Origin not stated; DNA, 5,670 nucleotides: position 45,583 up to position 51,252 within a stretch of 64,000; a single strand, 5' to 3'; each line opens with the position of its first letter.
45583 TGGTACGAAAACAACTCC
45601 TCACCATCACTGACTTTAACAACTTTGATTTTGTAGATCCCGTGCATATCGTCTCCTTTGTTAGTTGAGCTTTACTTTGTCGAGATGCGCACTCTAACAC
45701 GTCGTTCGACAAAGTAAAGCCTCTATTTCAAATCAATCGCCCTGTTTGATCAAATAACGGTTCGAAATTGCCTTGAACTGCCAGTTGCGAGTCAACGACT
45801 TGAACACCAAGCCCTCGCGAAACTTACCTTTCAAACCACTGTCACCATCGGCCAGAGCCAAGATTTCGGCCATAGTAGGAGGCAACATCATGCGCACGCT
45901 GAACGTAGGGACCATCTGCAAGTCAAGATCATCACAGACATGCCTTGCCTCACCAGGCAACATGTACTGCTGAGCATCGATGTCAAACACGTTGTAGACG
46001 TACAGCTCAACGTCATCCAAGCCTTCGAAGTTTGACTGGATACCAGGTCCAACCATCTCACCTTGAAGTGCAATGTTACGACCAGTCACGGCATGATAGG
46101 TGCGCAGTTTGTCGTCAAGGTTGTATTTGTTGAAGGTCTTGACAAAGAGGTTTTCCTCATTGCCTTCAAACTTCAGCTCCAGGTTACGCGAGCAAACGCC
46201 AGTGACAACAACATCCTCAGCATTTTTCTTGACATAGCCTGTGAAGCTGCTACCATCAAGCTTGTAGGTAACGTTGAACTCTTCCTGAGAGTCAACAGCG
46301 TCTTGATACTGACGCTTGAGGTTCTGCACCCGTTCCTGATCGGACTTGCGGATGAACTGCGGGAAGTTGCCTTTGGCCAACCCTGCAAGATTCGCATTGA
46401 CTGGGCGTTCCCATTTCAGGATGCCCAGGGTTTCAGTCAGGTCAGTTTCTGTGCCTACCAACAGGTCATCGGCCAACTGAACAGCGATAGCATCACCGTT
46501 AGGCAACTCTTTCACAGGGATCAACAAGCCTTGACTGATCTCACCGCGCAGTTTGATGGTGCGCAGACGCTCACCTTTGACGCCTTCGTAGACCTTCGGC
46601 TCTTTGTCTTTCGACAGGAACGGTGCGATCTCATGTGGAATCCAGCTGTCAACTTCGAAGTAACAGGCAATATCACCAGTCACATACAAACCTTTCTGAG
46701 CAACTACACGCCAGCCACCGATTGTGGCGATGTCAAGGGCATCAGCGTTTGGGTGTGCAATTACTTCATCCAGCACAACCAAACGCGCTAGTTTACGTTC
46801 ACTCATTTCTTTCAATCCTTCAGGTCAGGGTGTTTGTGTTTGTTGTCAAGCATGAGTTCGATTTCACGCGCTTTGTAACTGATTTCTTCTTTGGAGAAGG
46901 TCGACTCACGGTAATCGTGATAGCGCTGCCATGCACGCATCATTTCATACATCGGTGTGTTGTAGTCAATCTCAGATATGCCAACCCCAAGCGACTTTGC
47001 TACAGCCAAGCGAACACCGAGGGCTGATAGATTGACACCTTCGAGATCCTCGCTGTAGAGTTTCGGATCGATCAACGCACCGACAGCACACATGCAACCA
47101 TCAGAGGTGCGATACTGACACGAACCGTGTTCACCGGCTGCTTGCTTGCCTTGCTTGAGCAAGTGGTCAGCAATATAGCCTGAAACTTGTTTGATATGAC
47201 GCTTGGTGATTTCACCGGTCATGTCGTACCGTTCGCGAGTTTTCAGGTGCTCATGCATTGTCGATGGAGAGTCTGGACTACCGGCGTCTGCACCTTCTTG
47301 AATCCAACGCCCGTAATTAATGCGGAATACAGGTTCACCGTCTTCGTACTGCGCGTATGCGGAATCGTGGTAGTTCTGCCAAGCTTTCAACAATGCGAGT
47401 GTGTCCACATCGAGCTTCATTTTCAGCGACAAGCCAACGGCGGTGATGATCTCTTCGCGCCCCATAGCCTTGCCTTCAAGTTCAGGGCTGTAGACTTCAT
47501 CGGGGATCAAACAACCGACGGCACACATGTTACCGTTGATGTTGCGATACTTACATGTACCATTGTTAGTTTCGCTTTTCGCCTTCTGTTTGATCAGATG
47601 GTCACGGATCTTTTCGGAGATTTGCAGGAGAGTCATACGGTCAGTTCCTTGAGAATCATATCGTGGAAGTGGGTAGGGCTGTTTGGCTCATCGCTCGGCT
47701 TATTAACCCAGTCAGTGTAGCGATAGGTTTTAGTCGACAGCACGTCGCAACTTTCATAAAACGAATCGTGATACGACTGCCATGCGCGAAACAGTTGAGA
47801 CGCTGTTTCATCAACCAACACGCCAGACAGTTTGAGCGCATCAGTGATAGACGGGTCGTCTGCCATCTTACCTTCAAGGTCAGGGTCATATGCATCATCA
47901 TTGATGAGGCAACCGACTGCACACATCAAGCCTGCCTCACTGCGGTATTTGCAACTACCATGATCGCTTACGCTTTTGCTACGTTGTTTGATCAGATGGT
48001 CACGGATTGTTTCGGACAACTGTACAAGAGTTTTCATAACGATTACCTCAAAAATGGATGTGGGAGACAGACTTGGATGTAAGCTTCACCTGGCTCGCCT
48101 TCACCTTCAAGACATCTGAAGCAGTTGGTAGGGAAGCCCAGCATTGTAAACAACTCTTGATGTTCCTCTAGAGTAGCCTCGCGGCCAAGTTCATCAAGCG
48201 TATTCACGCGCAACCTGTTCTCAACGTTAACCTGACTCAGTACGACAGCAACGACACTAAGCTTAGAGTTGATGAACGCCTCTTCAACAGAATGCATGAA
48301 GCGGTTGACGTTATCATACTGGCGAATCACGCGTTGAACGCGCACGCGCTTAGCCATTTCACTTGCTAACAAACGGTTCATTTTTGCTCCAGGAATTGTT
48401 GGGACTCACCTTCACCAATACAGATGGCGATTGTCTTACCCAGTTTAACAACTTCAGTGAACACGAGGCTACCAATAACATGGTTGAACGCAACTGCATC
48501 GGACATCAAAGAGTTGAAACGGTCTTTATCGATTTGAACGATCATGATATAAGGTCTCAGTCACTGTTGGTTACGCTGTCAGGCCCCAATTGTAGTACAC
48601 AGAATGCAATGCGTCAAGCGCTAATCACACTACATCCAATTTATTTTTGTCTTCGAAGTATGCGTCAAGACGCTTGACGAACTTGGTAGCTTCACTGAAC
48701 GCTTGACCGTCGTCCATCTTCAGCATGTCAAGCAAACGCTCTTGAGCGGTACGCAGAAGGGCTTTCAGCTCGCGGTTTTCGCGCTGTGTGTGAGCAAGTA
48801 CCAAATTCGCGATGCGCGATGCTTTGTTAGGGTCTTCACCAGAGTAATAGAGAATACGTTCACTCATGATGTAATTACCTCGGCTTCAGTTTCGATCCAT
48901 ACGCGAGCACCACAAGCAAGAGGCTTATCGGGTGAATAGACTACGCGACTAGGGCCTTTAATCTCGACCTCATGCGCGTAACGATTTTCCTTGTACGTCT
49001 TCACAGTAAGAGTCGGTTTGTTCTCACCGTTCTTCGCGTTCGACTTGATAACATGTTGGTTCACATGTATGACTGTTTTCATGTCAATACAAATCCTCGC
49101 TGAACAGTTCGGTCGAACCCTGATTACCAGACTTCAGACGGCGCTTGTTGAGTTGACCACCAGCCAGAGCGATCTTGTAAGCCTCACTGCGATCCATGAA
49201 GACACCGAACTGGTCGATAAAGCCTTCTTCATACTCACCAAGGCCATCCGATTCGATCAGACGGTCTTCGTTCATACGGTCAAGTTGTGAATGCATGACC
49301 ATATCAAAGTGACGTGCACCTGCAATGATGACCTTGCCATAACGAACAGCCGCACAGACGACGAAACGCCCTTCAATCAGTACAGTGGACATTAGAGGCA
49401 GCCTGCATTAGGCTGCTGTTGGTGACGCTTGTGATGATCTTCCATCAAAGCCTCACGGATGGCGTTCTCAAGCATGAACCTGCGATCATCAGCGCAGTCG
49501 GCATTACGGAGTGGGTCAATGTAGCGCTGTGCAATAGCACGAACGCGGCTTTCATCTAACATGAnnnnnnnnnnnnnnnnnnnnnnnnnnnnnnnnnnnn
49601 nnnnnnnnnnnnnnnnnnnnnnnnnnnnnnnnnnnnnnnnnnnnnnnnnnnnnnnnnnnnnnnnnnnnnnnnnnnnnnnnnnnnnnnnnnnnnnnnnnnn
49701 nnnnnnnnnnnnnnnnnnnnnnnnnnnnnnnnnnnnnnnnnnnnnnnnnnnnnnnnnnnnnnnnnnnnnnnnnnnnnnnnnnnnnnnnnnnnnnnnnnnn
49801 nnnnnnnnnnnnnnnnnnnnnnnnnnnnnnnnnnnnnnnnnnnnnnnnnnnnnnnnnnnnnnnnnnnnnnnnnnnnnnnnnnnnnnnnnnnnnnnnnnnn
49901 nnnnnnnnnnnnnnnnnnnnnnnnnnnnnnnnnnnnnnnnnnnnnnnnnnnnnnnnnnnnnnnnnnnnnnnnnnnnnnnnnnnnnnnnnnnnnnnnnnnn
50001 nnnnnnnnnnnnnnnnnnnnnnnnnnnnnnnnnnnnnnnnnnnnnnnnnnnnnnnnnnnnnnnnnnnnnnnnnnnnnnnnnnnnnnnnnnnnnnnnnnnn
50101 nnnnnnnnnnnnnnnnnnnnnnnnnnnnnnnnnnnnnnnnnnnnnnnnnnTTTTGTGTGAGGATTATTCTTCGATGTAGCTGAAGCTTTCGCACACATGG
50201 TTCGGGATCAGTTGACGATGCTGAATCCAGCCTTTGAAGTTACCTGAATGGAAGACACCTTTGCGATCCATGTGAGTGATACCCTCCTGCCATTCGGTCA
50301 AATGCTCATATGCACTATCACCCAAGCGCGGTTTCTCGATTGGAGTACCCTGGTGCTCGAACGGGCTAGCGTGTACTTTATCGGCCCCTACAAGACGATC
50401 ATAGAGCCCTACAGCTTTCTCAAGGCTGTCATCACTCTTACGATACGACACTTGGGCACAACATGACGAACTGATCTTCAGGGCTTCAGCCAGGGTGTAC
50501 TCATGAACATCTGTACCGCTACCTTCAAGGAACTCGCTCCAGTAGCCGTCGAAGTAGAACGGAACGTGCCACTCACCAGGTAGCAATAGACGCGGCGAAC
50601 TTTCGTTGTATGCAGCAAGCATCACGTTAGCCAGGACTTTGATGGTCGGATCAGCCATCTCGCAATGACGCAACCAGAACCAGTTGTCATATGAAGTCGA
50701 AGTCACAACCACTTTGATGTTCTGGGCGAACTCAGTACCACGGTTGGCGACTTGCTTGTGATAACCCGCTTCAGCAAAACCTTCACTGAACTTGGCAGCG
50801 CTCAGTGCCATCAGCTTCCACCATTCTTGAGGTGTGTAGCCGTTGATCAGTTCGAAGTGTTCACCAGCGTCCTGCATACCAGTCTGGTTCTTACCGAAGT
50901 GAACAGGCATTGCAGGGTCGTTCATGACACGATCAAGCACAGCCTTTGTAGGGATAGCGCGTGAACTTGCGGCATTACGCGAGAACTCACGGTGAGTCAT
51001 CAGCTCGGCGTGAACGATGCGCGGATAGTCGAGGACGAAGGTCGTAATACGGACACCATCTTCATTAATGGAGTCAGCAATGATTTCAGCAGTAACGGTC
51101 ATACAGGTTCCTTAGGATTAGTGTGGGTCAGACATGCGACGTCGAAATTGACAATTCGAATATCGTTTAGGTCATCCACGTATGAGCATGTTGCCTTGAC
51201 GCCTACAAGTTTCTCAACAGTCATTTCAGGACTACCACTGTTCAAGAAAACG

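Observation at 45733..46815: RNA ligase fused to a tRNA-binding OB domain (tRNA-targeted ligase)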

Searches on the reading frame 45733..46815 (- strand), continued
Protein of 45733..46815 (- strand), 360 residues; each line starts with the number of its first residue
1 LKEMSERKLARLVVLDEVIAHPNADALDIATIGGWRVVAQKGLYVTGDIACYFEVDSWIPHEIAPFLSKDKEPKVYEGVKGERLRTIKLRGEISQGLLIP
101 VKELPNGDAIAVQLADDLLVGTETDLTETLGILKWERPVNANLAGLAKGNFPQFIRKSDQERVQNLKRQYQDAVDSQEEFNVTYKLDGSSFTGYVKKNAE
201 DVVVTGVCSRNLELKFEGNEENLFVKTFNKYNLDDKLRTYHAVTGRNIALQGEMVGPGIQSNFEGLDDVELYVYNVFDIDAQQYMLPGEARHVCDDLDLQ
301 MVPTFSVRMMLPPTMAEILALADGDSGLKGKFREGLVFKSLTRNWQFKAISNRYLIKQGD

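Call 69: fold_search(model_id=the predicted structure, library=pdb)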
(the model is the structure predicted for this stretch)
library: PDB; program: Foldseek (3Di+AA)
matches with E <= 10: 368; with E <= 0.001: 36
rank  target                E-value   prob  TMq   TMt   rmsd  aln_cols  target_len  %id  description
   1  6vt1_A                1.4e-31  1.00  0.61  0.64   6.5       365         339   39  Naegleria gruberi RNA ligase D172A mutant apo (released 2020-04-08)
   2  6vte                  2.1e-31  1.00  0.63  0.66   6.0       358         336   40  Naegleria gruberi RNA Ligase K170M mutant with AMP and Mn (released 2020-04-08)
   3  6vtf_A                2.9e-31  1.00  0.61  0.64   6.4       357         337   39  Naegleria gruberi RNA ligase with PPi (released 2020-04-08)
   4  5cou                  3.1e-31  1.00  0.62  0.65   6.1       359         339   40  Structure and mechanism of a eukaryal nick-sealing RNA ligase K170M+ATP (released 2015-10-28)
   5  5cot                  3.4e-31  1.00  0.62  0.65   6.2       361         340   40  Structure and mechanism of a eukaryal nick-sealing RNA ligase (released 2015-10-28)
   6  6vt8                  4.1e-31  1.00  0.62  0.65   6.1       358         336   40  Naegleria gruberi RNA ligase E312A mutant with AMP and Mn (released 2020-04-08)
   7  6vt4                  4.1e-31  1.00  0.63  0.66   6.0       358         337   39  Naegleria gruberi RNA ligase R149A mutant apo (released 2020-04-08)
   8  6vt9                  5.1e-31  1.00  0.61  0.64   6.3       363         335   39  Naegleria gruberi RNA ligase E227A mutant with ATP and Mn (released 2020-04-08)
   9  6vtd                  5.7e-31  1.00  0.60  0.63   6.6       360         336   39  Naegleria gruberi RNA ligase R149A mutant with ATP and Mn (released 2020-04-08)
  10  6vt3                  6.0e-31  1.00  0.65  0.68   5.8       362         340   39  Naegleria gruberi RNA ligase K326A mutant apo (released 2020-04-08)
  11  6vt5                  8.8e-31  1.00  0.63  0.66   6.0       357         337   39  Naegleria gruberi RNA ligase R4a K121A mutant apo (released 2020-04-08)
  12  6vtg_A                1.5e-30  1.00  0.61  0.63   6.4       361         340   40  Naegleria gruberi RNA ligase E227A mutant apo (released 2020-04-08)
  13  6vt0                  1.8e-30  1.00  0.62  0.66   6.1       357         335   39  Naegleria gruberi RNA ligase K170A mutant apo (released 2020-04-08)
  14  2hvr_A                2.5e-07  1.00  0.39  0.43   4.8       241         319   17  Structure of T4 RNA Ligase 2 with Nicked 5'-Adenylated nucleic acid duplex containing a 3'-deoxyribonucleotide at the  (released 2006-10-17)
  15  2hvr_B                1.1e-06  1.00  0.37  0.41   8.2       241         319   16  Structure of T4 RNA Ligase 2 with Nicked 5'-Adenylated nucleic acid duplex containing a 3'-deoxyribonucleotide at the  (released 2006-10-17)
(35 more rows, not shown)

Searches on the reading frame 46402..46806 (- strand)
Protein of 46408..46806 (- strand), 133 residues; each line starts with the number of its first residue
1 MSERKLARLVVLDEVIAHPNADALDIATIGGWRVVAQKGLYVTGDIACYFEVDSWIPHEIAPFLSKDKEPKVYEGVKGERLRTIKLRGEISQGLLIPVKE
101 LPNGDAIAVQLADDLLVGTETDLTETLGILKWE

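Call 13: search_protein_families(library=pfam, proteins=[window:46408-46806:-], max_evalue=10)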
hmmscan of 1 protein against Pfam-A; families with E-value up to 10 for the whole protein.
seq(133 aa): 2 families
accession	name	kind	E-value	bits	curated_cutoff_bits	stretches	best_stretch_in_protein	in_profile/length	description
PF21189.3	PHA02142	-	6.3e-21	75.1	27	1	15-98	10-92/92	PHA02142 OB-fold domain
PF01588.26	tRNA_bind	-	0.028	14.9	27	1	81-119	57-95/96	Putative tRNA binding domain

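Call 33: search_solved_structures(query=A2, max_evalue=10, show_alignments=5)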
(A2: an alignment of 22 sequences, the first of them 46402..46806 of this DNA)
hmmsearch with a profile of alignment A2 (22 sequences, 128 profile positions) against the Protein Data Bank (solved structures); distinct sequences matched with E-value up to 10: 15.
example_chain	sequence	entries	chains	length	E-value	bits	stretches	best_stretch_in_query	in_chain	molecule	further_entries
6vt3_A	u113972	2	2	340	8.2e-40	139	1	3-128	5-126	RNA Ligase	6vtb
5cot_A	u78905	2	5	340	8.2e-40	139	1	3-128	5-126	Naegleria gruberi RNA ligase | RNA ligase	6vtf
6vt1_A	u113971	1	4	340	8.2e-40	139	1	3-128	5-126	RNA Ligase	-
6vt9_A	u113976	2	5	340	8.2e-40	139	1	3-128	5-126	RNA ligase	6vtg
6vt8_A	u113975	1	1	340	8.3e-40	139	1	3-128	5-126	RNA Ligase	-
5cou_A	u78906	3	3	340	8.4e-40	139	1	3-128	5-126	Naegleria gruberi RNA ligase | RNA ligase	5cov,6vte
6vt0_A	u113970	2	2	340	8.5e-40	139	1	3-128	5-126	RNA Ligase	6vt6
6vt4_A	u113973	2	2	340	9e-40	138.9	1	3-128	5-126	RNA Ligase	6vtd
6vt5_A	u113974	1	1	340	1.1e-37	132.2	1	4-128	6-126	RNA Ligase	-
8rlc_C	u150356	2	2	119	0.83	13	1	43-70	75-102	Gluebody GbC4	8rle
1mkh_A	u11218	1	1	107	0.84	12.9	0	7-29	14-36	C-terminal domain of Methionyl-tRNA synthetase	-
7a25_D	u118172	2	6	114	1.3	12.3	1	27-75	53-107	Sybody 23 | Neutralising sybody (Sb23)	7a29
9qqs_C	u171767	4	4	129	1.4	12.2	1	42-77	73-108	Nanobody 270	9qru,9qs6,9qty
8g72_A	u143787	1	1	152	1.6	12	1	42-72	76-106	Nanosota-2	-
3qsk_B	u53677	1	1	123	2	11.7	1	41-65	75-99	Engineered 5 Histidine anti-RNase A Camelid VHH Antibody Domain Variant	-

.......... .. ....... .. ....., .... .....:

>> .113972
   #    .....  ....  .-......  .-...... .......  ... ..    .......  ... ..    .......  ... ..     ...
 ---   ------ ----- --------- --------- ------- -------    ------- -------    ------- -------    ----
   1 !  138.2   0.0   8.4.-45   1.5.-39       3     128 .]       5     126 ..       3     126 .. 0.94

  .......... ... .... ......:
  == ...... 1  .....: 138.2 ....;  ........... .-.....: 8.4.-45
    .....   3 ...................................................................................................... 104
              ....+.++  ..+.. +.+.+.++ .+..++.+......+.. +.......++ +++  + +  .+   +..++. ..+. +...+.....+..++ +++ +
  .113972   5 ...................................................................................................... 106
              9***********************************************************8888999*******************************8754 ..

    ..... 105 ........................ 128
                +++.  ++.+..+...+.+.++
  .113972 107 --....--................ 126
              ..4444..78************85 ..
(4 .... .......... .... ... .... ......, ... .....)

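Call 38: predict_structure(alignment_id=A2)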
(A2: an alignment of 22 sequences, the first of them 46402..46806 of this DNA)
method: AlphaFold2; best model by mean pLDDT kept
length: 135 residues; sequences in the alignment: 22
mean_pLDDT: 90.0   pTM: 0.84
mean pLDDT of the five models: 90.0, 89.6, 89.4, 89.2, 88.7
residues with pLDDT >= 90: 103; 70-90: 21; 50-70: 9; < 50: 2
segments of 3 or more residues with pLDDT < 50: none
pLDDT, mean of each block of 10 residues (from residue 1): 78 96 95 95 95 96 92 96 92 94 86 65 92 89
secondary structure, 60 per line:
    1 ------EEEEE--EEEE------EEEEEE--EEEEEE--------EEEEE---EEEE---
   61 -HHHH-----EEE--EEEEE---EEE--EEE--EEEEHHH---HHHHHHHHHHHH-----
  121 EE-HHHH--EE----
elements in order: E7-11 E14-17 E24-29 E32-37 E46-50 E54-57 H62-65 E71-73 E76-80 E84-86 E89-91 E94-97 H104-115 H124-127

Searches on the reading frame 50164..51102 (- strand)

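Call 23: search_protein_families(library=pfam, proteins=[window:50164-51102:-], max_evalue=0.01)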
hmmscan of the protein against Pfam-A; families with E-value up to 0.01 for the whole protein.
window:50164-51102:- (312 aa): 1 family
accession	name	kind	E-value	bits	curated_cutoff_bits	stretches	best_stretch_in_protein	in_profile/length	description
PF02511.20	Thy1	-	4.8e-06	26.9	24.8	1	21-170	60-190/191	Thymidylate synthase complementing protein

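Call 24: search_protein_families(library=phrogs, proteins=[window:50164-51102:-], max_evalue=0.001)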
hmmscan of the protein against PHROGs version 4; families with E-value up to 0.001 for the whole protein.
window:50164-51102:- (312 aa): 1 family
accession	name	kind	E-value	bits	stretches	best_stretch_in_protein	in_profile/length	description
phrog_85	-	DNA, RNA and nucleotide metabolism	6.9e-99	333.5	1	3-308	410-708/866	thymidylate synthase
